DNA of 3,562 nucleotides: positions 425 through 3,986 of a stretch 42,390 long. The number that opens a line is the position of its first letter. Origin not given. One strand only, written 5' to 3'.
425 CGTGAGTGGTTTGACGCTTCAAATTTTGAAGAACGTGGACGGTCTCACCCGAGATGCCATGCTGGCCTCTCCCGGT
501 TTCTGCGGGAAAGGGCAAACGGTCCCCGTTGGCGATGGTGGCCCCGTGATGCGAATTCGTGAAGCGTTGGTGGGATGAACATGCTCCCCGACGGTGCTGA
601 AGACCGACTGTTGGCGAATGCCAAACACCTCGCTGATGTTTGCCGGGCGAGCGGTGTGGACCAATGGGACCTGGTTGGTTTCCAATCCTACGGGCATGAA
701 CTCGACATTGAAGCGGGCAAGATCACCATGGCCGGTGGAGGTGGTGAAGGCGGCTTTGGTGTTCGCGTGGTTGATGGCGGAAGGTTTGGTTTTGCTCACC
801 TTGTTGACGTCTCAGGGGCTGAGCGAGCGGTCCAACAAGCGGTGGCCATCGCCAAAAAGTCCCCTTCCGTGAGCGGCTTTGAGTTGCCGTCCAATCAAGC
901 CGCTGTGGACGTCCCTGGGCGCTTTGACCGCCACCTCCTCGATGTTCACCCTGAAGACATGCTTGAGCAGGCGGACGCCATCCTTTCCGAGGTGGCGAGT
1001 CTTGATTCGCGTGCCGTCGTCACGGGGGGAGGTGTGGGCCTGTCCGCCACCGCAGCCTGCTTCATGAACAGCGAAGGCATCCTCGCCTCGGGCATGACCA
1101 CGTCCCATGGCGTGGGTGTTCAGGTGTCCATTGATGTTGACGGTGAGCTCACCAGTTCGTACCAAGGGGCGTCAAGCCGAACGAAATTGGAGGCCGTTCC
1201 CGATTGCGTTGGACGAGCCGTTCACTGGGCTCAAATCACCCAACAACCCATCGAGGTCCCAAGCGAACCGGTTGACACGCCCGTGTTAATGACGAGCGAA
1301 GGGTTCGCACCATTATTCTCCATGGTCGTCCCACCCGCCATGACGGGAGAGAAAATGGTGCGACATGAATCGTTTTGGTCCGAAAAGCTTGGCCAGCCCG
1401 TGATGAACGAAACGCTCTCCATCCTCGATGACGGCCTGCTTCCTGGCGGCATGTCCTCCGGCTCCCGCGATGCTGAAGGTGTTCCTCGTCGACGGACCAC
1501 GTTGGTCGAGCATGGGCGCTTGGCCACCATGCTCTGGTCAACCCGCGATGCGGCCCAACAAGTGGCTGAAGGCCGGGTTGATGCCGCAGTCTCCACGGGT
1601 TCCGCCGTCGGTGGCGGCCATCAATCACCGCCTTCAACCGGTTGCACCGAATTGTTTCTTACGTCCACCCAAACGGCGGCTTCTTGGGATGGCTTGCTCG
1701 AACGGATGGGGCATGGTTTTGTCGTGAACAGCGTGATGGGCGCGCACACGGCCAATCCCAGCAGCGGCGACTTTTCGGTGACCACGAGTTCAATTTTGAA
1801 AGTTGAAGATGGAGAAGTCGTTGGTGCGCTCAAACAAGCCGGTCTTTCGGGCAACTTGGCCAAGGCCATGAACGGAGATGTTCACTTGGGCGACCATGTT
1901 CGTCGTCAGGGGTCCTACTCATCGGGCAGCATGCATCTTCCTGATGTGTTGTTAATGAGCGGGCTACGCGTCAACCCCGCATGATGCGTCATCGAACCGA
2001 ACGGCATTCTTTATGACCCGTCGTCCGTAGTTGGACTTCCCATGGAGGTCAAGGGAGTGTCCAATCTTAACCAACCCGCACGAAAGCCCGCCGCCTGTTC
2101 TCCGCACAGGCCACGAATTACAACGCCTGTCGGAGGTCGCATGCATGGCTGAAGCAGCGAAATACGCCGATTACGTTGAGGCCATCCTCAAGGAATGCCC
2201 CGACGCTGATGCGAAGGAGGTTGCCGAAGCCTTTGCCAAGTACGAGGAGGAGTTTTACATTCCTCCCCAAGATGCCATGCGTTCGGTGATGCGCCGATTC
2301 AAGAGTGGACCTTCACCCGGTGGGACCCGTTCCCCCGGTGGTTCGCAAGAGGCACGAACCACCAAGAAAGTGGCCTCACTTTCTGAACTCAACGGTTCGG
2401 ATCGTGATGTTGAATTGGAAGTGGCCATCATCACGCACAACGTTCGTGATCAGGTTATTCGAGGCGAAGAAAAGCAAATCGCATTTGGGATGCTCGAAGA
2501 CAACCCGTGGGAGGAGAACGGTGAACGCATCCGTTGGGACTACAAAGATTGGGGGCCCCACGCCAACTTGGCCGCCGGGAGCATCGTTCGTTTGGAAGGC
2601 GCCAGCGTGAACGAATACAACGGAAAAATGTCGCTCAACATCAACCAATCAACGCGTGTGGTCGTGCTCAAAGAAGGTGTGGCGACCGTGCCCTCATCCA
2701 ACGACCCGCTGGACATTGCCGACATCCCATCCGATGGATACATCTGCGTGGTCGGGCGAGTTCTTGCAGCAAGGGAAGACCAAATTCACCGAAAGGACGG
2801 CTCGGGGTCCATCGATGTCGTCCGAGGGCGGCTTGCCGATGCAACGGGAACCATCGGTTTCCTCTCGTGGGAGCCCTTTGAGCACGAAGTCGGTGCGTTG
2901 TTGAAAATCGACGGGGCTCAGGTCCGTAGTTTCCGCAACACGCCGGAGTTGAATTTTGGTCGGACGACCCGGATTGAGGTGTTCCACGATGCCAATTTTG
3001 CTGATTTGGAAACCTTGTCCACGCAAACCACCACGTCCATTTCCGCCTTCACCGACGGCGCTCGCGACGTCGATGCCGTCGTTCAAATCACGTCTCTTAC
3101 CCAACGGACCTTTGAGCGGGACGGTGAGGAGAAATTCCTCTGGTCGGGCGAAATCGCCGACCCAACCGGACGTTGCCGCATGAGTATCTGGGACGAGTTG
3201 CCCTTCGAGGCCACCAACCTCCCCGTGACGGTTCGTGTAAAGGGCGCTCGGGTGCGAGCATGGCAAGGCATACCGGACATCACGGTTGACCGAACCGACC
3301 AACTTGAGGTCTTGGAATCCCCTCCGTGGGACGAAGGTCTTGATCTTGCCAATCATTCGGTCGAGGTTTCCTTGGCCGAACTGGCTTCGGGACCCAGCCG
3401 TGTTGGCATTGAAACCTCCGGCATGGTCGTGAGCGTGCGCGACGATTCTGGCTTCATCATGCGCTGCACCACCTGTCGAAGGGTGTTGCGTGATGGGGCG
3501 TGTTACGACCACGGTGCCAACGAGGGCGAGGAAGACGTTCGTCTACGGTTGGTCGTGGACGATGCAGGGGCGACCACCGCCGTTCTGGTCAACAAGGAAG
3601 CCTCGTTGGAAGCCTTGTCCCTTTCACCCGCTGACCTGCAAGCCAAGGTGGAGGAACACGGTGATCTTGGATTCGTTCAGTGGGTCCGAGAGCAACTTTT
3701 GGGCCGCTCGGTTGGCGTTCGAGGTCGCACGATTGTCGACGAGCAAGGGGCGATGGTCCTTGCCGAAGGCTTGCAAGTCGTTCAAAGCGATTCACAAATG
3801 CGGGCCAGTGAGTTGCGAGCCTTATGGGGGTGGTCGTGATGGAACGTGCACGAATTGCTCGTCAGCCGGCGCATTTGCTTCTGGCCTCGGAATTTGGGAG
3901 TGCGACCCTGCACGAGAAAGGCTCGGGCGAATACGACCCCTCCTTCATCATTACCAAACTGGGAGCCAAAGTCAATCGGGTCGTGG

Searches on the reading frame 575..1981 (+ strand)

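Call 55: search_protein_families(library=pfam, proteins=[window:575-1981:+], max_evalue=0.001)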
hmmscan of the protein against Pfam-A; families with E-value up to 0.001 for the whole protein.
window:575-1981:+ (469 aa): 3 families
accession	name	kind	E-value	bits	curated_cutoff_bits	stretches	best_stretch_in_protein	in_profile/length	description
PF19289.4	PmbA_TldD_3rd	-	1.4e-47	162.1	22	1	235-458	4-216/220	PmbA/TldA metallopeptidase C-terminal domain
PF01523.21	PmbA_TldD_1st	-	3.3e-11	43.6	20.9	1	32-93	2-65/65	PmbA/TldA metallopeptidase domain 1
PF19290.4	PmbA_TldD_2nd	-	0.00043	21.2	20.9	0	120-199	2-80/109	PmbA/TldA metallopeptidase central domain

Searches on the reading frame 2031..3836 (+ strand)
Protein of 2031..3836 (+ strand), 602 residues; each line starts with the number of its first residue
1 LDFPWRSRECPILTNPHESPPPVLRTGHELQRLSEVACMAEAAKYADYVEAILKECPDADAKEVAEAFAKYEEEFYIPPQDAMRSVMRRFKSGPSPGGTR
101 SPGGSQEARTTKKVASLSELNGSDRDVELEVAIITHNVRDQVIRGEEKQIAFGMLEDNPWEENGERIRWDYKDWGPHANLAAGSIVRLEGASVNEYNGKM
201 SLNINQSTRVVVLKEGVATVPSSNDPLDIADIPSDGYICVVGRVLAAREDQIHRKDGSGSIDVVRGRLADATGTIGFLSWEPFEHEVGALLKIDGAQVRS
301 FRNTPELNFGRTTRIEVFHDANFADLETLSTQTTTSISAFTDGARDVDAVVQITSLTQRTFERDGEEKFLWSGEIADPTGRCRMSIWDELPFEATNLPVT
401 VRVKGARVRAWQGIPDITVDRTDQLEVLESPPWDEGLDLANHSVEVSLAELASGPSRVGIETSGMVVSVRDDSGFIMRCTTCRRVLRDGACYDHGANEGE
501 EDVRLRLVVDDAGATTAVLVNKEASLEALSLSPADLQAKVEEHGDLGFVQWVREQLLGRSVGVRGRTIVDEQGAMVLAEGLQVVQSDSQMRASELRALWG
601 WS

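Call 11: search_protein_families(library=pfam, proteins=[window:2031-3836:+], max_evalue=0.00001)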
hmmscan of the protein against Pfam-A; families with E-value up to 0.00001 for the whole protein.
window:2031-3836:+ (602 aa): 0 families

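Call 55: search_protein_families(library=pfam, proteins=[window:2031-3836:+], max_evalue=0.001)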
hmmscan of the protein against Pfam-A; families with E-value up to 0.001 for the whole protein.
window:2031-3836:+ (602 aa): 0 families

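Call 77: search_solved_structures(query=window:2031-3836:+, max_evalue=1)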
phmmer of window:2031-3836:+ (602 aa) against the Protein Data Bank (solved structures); distinct sequences matched with E-value up to 1: 4.
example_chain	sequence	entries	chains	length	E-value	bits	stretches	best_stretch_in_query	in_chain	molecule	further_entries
2k75_A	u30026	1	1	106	0.00049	22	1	347-426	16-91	uncharacterized protein Ta0387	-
7wcg_A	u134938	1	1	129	0.0094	17.8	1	238-338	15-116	Single-stranded DNA binding protein Ssb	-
1o7i_A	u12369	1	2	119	0.016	17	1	238-335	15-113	SINGLE STRANDED DNA BINDING PROTEIN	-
2mna_A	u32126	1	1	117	0.018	16.9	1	238-334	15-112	Single-stranded DNA binding protein (SSB)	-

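Call 78: search_protein_families(library=ncbifam, proteins=[window:2031-3836:+], max_evalue=0.01)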
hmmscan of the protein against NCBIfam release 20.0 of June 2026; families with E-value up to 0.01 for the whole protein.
window:2031-3836:+ (602 aa): 13 families
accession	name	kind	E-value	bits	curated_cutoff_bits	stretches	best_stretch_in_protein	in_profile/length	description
NF005554.0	PRK07218.1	equivalog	6.7e-77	259.3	447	2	226-595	58-417/423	Single-stranded DNA binding protein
NF004998.0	PRK06386.1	equivalog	3.6e-33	115.3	556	2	347-575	120-332/358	replication factor A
NF005553.0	PRK07217.1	subfamily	1e-27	97.3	353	2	373-584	106-295/311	replication factor A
NF009030.0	PRK12366.1-1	equivalog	3.3e-19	68.8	1147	1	229-564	418-772/796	replication factor A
NF009031.0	PRK12366.1-2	equivalog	1.8e-14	53.2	767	2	227-417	68-260/647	replication factor A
NF009032.0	PRK12366.1-3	equivalog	6.1e-12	44.6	773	2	252-426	89-268/651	replication factor A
NF005050.0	PRK06461.1-4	equivalog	2.6e-11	43.8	176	2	238-341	18-123/151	single-stranded DNA-binding protein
NF005551.0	PRK07211.1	equivalog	9.2e-09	35.1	575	2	331-409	158-240/485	single-stranded DNA binding protein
NF005051.0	PRK06461.1-5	equivalog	1.1e-06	28.8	235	1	238-346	15-123/146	single-stranded DNA-binding protein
NF012035.0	PRK15491.1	equivalog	4.8e-06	26.1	362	1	192-390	23-224/374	replication factor A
NF005049.0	PRK06461.1-3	equivalog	6e-06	26.5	188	0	335-420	5-91/144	single-stranded DNA-binding protein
NF005048.0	PRK06461.1-1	equivalog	1.9e-05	25.1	230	0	240-346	17-124/148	single-stranded DNA-binding protein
NF009033.0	PRK12366.1-4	equivalog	0.0053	15.2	701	0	464-513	472-519/578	replication factor A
